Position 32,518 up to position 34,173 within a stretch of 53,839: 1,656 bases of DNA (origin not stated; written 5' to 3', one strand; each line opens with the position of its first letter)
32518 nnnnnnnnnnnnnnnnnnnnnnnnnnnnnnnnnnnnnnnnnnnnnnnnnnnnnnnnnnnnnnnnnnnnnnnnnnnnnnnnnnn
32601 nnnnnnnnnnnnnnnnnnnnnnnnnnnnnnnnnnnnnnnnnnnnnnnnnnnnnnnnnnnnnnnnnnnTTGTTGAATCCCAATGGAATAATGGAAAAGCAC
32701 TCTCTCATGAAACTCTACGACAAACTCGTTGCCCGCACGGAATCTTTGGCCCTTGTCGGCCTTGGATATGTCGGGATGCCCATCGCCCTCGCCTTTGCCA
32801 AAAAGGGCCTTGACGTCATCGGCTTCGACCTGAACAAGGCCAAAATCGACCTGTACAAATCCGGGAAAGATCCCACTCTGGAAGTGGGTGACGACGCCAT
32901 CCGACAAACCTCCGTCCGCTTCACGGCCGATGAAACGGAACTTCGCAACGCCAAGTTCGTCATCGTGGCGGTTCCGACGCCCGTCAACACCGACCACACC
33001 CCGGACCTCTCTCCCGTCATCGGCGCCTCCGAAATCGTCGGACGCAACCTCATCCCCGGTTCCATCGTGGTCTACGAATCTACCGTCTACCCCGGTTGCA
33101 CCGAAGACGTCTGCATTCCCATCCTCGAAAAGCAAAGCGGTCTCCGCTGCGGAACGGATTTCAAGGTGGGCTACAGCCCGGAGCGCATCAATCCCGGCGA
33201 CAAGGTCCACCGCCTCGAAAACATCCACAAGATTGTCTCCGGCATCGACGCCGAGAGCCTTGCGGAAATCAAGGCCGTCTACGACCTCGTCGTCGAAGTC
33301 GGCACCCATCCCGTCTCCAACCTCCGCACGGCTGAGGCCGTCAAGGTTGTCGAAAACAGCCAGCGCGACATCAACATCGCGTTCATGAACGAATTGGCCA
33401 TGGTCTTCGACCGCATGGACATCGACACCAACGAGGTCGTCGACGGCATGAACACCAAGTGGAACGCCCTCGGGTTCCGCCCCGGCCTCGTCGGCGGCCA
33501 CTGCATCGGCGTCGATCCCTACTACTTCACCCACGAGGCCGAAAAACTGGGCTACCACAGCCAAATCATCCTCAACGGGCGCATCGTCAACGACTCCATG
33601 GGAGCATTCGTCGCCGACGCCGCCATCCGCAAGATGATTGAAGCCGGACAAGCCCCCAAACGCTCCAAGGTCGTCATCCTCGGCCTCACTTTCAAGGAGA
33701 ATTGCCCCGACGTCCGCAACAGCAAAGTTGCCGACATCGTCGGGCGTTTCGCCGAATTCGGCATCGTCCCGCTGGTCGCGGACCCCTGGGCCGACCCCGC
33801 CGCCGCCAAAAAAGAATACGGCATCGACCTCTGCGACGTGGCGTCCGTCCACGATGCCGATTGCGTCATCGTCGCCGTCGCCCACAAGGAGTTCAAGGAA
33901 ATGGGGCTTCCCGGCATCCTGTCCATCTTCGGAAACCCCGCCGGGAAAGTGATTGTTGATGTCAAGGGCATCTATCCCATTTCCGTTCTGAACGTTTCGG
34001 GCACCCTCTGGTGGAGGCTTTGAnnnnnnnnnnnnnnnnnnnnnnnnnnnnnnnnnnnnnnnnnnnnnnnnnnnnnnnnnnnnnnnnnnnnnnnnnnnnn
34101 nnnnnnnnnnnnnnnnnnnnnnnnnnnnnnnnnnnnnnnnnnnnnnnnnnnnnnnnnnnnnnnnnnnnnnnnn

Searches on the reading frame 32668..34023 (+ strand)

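Call 10: search_protein_families(library=pfam, proteins=[window:32668-34023:+], max_evalue=0.001)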
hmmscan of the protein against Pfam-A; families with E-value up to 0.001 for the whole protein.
window:32668-34023:+ (451 aa): 4 families
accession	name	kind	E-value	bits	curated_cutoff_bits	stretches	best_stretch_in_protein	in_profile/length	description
PF03721.20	UDPG_MGDP_dh_N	-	4.7e-38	131.1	27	1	27-199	3-181/187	UDP-glucose/GDP-mannose dehydrogenase family, NAD binding domain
PF00984.24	UDPG_MGDP_dh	-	8.8e-25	87.1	25.4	1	220-309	1-93/94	UDP-glucose/GDP-mannose dehydrogenase family, central domain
PF03720.21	UDPG_MGDP_dh_C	-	2.4e-21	76.5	30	1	337-436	2-101/103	UDP-glucose/GDP-mannose dehydrogenase family, UDP binding domain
PF03446.21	NAD_binding_2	-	2.3e-06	28.2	21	1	27-147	2-102/161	NAD binding domain of 6-phosphogluconate dehydrogenase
